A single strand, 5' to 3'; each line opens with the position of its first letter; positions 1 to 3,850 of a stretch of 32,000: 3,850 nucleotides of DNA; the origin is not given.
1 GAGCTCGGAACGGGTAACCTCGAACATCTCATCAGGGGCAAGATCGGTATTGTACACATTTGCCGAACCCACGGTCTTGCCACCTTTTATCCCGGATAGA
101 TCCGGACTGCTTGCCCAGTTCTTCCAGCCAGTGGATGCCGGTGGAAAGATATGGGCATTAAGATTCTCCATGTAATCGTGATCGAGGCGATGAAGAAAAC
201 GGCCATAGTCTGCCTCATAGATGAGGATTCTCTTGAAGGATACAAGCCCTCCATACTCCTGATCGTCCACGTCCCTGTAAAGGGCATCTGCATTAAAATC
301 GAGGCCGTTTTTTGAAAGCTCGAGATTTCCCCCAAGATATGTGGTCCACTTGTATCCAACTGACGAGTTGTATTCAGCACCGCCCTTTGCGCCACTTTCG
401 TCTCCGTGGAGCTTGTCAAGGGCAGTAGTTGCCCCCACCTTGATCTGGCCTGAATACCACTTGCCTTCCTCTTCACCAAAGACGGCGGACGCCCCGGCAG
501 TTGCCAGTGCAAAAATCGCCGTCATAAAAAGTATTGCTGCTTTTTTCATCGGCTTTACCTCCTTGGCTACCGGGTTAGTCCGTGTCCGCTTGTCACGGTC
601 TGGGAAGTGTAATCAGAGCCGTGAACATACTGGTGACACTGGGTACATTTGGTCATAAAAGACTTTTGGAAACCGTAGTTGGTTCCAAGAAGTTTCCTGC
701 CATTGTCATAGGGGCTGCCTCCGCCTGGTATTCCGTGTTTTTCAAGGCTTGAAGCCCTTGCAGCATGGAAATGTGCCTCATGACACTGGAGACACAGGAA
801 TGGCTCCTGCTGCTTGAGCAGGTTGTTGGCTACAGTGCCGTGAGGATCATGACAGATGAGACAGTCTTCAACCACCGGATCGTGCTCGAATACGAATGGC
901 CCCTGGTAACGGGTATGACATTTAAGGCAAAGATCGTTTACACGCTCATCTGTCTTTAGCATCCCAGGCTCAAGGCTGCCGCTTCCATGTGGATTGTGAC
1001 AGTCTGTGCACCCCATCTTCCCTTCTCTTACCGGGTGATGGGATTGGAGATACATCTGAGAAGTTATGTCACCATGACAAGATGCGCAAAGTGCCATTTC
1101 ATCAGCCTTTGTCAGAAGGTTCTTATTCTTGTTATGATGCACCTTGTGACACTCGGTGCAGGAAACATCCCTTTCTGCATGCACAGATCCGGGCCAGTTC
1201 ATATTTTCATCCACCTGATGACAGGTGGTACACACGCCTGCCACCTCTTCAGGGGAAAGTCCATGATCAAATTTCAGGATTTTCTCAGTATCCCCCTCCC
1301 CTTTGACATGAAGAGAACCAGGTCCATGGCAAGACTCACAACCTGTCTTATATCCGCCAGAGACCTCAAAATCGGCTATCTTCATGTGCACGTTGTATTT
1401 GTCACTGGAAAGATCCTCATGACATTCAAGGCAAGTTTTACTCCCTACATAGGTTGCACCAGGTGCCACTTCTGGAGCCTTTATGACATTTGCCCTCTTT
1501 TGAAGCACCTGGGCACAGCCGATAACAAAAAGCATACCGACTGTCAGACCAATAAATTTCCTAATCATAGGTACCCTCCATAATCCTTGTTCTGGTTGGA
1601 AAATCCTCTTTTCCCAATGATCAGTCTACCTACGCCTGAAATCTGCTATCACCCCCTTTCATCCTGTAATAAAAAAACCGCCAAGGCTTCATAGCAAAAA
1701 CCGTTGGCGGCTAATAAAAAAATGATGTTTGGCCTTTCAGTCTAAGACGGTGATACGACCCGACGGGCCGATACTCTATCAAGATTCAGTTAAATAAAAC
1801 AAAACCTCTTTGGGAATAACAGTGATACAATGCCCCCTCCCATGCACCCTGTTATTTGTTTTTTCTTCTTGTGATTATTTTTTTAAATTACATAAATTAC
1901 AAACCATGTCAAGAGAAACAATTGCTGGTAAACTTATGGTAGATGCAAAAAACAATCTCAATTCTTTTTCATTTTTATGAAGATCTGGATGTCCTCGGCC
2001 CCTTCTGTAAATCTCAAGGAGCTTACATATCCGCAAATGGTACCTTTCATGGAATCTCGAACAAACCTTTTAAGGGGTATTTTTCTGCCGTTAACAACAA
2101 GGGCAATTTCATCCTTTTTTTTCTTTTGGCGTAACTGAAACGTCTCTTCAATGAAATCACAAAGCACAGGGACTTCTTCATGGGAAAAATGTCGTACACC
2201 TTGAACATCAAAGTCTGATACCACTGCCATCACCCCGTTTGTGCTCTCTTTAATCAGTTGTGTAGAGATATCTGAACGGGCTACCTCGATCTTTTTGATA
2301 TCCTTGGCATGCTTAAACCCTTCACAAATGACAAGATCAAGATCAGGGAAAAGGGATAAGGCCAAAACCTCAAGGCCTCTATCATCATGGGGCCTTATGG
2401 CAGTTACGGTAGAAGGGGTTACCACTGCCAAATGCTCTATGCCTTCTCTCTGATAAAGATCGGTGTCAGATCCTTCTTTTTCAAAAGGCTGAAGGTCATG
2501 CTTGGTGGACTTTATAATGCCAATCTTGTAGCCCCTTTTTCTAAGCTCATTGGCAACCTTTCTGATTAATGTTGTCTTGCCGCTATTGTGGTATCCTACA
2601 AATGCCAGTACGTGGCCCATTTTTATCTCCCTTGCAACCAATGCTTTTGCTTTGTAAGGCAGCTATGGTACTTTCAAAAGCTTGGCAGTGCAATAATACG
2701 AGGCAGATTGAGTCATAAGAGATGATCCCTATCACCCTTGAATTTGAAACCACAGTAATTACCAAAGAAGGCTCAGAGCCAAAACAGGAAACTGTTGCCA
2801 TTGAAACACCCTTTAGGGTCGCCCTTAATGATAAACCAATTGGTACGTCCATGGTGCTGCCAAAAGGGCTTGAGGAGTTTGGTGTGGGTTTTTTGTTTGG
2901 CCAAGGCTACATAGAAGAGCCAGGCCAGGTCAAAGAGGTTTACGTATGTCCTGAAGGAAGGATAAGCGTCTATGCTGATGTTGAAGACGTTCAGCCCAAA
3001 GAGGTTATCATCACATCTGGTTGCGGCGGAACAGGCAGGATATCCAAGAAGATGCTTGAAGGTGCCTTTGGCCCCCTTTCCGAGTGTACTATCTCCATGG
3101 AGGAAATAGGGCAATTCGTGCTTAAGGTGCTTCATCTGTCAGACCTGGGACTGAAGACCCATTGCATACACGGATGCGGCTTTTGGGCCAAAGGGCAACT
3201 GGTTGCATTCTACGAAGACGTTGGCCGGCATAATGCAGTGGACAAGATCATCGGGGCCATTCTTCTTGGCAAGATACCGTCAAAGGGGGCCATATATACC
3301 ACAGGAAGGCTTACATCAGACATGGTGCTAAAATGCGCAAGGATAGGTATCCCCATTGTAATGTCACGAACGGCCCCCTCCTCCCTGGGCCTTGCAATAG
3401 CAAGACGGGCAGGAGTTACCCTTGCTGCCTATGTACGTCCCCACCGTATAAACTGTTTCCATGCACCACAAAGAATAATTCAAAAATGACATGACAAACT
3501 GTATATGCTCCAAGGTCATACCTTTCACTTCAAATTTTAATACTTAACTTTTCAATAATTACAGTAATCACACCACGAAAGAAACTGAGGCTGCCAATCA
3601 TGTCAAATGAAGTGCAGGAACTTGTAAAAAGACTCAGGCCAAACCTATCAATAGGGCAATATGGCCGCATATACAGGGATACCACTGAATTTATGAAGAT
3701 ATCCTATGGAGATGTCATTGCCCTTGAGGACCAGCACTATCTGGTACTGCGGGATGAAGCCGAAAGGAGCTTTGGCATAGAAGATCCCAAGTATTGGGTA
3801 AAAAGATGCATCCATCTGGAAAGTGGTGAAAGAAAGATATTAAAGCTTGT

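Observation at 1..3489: MtrAB/DmsEF-type porin-cytochrome conduit placed next to molybdenum-cofactor maturation genes (mobB, fdhD)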

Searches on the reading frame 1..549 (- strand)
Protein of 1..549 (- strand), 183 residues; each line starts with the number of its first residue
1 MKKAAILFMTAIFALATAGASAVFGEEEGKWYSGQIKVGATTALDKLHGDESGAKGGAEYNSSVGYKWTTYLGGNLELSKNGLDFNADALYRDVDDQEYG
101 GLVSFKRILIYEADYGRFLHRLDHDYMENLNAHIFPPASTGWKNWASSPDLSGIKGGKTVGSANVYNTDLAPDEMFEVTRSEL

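Call 6: search_protein_families(library=ncbifam, proteins=[window:1-549:-], max_evalue=0.01)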
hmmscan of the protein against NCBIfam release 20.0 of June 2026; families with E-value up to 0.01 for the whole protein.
window:1-549:- (183 aa): 1 family
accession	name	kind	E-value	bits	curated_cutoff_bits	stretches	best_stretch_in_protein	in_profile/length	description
NF041027.1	GSU2204_Se_pt_1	equivalog_domain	3.6e-20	72.3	350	1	14-183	3-149/580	GSU2204 family CXXCH-containing (seleno)protein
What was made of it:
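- On GSU2203/GSU2204 (OmcK/OmcL) pair: The in-window fragment scores only 72.3 bits (call 6).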

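Call 7: search_protein_families(library=pfam, proteins=[window:1-549:-], max_evalue=0.01)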
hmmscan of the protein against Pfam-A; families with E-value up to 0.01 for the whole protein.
window:1-549:- (183 aa): 1 family
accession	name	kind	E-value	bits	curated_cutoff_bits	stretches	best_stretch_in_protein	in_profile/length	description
PF13505.12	OMP_b-brl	-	0.00048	20.8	28.7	1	13-84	6-70/175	Outer membrane protein beta-barrel domain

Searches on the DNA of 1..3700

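Call 79: search_rna_families(source=window, start=1, end=3700, threshold=gathering)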
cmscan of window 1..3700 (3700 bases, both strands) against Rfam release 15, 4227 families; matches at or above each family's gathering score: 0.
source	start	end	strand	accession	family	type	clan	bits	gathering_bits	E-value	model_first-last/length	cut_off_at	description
